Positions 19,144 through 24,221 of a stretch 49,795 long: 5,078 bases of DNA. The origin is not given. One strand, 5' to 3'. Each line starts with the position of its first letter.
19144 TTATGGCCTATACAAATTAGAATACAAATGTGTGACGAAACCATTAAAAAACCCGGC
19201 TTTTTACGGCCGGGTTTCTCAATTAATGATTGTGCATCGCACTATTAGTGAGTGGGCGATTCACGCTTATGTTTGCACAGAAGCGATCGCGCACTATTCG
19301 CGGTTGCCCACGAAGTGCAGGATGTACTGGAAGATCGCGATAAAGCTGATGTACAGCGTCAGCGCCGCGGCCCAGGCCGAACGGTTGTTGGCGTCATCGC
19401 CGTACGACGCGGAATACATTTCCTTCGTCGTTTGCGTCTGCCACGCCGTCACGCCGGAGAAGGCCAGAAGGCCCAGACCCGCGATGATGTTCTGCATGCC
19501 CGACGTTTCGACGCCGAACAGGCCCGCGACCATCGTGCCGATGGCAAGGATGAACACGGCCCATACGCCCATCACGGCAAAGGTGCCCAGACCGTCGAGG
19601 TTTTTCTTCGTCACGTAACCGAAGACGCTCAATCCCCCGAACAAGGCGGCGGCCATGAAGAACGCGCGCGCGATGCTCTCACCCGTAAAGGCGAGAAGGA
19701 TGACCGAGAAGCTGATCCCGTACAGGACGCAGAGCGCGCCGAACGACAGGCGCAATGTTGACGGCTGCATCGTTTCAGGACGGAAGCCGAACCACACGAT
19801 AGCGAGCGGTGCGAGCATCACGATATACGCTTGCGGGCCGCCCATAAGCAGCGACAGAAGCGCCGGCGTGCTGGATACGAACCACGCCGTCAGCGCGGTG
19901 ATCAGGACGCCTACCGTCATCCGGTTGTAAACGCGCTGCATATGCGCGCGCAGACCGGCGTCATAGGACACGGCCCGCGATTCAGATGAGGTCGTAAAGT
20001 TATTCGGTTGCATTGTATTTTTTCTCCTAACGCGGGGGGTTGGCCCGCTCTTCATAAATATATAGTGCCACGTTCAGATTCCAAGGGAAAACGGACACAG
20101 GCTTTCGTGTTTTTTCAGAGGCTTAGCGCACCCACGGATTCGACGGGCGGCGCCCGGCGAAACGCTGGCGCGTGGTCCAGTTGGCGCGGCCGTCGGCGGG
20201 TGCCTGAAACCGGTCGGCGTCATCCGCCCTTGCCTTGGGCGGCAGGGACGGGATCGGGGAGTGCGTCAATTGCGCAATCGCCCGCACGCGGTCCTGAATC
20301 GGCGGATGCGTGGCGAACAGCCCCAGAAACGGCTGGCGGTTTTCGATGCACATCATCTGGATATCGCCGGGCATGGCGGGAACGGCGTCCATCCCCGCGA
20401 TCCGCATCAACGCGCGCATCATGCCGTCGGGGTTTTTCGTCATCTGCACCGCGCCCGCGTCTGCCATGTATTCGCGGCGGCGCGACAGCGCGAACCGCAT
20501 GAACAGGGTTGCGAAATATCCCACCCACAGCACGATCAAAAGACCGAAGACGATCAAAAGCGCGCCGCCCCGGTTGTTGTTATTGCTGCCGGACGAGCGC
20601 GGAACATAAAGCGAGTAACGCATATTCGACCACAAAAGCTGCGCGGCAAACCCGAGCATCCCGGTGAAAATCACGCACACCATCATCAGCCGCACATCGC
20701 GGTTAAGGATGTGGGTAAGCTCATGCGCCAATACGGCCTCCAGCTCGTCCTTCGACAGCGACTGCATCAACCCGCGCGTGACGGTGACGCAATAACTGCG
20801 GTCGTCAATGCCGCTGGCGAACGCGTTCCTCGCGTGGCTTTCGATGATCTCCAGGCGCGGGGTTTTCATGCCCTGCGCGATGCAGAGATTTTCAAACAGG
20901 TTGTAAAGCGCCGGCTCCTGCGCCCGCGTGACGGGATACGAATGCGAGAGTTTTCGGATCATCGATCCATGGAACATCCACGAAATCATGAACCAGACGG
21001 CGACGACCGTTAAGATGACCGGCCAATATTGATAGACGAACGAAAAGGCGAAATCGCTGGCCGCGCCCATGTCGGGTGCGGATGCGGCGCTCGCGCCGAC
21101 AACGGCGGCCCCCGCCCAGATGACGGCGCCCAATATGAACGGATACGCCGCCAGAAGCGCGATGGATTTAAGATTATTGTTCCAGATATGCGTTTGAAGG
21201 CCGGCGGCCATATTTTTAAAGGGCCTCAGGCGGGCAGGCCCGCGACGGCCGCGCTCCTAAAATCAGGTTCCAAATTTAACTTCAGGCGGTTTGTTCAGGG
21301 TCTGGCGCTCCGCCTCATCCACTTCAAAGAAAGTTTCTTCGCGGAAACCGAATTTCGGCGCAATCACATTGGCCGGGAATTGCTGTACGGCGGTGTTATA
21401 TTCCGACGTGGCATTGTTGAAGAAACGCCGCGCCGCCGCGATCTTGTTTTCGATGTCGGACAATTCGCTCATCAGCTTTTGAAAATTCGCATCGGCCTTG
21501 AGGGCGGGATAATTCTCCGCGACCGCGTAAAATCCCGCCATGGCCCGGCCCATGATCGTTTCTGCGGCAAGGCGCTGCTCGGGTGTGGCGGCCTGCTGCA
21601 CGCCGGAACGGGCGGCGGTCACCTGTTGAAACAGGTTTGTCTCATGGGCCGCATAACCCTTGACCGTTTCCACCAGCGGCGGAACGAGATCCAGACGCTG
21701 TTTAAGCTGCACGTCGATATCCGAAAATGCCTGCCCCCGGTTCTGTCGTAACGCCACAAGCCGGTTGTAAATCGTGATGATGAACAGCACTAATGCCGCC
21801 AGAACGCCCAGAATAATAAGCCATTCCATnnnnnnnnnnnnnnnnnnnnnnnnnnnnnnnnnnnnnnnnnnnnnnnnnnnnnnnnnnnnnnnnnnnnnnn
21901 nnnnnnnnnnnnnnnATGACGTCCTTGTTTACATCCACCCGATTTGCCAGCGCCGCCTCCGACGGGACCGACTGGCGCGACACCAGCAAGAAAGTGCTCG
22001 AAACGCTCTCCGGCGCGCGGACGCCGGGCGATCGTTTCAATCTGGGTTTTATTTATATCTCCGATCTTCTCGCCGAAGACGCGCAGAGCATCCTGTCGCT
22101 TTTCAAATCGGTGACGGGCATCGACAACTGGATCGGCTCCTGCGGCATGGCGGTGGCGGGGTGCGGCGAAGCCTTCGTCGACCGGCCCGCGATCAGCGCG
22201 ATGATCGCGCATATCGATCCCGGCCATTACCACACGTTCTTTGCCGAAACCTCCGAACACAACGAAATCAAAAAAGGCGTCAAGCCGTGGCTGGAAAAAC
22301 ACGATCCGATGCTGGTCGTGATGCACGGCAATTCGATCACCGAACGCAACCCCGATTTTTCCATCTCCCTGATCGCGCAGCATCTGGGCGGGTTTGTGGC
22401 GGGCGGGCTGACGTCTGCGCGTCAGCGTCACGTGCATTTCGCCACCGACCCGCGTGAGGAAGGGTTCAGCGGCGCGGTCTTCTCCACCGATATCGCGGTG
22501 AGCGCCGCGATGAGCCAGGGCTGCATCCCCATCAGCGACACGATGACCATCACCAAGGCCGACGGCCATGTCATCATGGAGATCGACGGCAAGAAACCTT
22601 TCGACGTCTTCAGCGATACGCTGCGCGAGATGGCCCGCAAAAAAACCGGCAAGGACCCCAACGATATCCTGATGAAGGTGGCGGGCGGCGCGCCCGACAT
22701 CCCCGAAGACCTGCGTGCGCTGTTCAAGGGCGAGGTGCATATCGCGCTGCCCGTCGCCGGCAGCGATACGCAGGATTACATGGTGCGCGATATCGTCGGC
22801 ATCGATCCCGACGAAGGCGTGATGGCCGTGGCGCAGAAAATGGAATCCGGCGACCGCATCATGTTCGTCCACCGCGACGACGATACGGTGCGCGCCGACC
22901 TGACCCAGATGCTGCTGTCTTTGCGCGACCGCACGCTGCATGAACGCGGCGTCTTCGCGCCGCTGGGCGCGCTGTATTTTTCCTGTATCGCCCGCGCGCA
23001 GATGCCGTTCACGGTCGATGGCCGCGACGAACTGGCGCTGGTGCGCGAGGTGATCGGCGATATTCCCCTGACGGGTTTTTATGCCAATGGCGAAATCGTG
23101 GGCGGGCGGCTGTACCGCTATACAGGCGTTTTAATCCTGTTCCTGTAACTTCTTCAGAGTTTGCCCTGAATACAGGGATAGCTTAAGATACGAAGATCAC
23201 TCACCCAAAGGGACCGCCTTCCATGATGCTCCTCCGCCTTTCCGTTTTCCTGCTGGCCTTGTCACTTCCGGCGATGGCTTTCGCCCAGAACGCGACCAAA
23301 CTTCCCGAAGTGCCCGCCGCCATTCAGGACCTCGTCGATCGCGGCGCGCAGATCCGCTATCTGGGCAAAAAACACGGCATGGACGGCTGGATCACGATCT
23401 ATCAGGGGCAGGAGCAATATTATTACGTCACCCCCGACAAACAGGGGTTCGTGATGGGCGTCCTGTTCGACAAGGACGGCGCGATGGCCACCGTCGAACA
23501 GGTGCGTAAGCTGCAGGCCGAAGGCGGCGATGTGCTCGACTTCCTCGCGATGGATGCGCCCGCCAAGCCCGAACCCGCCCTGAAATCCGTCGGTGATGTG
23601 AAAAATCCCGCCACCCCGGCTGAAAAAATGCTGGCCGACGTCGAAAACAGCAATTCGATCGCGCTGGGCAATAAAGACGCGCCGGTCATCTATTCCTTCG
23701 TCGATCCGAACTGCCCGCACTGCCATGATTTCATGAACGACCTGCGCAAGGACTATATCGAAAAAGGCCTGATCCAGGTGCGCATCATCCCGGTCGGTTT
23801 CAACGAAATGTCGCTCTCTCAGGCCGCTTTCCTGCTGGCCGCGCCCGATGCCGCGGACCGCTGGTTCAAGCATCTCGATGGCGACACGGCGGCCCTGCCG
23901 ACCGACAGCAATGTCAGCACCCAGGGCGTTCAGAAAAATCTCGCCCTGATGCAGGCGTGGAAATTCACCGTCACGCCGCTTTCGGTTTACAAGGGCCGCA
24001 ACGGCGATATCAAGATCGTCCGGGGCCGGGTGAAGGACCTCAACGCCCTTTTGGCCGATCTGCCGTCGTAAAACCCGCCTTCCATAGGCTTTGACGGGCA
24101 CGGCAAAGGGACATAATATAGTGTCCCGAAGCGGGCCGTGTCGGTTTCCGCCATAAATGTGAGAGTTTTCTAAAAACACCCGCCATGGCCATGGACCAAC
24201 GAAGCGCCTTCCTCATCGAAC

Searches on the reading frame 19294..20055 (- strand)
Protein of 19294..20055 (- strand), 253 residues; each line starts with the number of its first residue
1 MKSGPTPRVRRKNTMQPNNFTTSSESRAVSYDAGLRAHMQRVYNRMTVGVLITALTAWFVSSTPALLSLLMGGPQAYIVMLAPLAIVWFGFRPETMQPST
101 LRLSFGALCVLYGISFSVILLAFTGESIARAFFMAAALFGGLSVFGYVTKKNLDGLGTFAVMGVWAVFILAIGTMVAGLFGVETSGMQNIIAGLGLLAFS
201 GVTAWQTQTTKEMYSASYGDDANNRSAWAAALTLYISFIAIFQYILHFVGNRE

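Call 10: search_protein_families(library=pfam, proteins=[window:19294-20055:-], max_evalue=0.01)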
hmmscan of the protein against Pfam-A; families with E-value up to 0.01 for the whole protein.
window:19294-20055:- (253 aa): 1 family
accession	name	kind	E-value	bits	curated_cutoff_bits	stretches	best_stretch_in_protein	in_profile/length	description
PF01027.25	Bax1-I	-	8e-43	147.1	34.1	1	36-248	1-206/207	Inhibitor of apoptosis-promoting Bax1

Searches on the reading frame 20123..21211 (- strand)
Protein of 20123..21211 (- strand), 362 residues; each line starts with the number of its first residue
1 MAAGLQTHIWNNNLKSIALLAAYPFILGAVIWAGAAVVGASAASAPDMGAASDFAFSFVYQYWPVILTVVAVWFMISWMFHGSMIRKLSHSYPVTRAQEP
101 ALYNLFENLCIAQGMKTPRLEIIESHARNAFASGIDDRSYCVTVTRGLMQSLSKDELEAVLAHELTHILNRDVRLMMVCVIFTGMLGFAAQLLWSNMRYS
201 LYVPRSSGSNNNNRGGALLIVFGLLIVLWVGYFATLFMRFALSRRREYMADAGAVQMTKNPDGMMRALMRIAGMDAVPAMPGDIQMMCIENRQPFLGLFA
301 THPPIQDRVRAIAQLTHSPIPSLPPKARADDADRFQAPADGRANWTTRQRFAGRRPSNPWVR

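Call 10: search_protein_families(library=pfam, proteins=[window:20123-21211:-], max_evalue=0.01)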
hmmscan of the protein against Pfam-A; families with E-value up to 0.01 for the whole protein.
window:20123-21211:- (362 aa): 3 families
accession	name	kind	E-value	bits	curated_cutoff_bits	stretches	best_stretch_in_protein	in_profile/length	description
PF01435.24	Peptidase_M48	-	2.5e-31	109.4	20.3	1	98-314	3-184/186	Peptidase family M48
PF05569.17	Peptidase_M56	-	0.0011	18.7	31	1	140-189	176-224/296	BlaR1 peptidase M56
PF18894.6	PhageMetallopep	-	0.004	17.7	23.7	1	131-169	57-94/134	Putative phage metallopeptidase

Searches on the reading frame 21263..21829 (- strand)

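Call 10: search_protein_families(library=pfam, proteins=[window:21263-21829:-], max_evalue=0.01)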
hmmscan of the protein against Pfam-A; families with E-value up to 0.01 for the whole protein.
window:21263-21829:- (188 aa): 1 family
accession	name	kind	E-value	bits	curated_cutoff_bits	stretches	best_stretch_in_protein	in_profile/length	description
PF04011.17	LemA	-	5.5e-54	182.5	26.2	1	34-186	1-149/149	LemA family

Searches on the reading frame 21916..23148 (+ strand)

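Call 10: search_protein_families(library=pfam, proteins=[window:21916-23148:+], max_evalue=0.01)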
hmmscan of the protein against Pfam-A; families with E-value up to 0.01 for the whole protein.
window:21916-23148:+ (410 aa): 2 families
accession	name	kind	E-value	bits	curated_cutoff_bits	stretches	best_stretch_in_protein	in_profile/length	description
PF10442.14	FIST_C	-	3.4e-23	82.7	28.5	1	272-395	19-130/131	FIST C domain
PF08495.15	FIST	-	1.8e-19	70.8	23.2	1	42-226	1-189/189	FIST N domain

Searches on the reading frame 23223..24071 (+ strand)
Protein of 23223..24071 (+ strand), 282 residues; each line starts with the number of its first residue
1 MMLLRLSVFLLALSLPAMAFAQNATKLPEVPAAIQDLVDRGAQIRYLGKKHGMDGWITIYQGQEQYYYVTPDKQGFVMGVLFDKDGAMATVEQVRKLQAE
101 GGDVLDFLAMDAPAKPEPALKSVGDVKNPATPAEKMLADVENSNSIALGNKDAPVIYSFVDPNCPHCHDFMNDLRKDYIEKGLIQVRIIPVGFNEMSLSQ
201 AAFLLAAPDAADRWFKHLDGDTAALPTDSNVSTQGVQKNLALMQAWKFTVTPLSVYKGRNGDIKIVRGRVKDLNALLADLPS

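Call 10: search_protein_families(library=pfam, proteins=[window:23223-24071:+], max_evalue=0.01)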
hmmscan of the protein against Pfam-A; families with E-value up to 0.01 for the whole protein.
window:23223-24071:+ (282 aa): 3 families
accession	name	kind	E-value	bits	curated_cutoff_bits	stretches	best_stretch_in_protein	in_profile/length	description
PF13462.12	Thioredoxin_4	-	6.7e-10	39.8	23.2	1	142-215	2-80/165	Thioredoxin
PF13098.12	Thioredoxin_2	-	7.8e-06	26.6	27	1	152-269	5-94/104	Thioredoxin-like domain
PF10411.14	DsbC_N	-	3.3e-05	23.8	25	1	25-86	9-65/70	Disulfide bond isomerase protein N-terminal domain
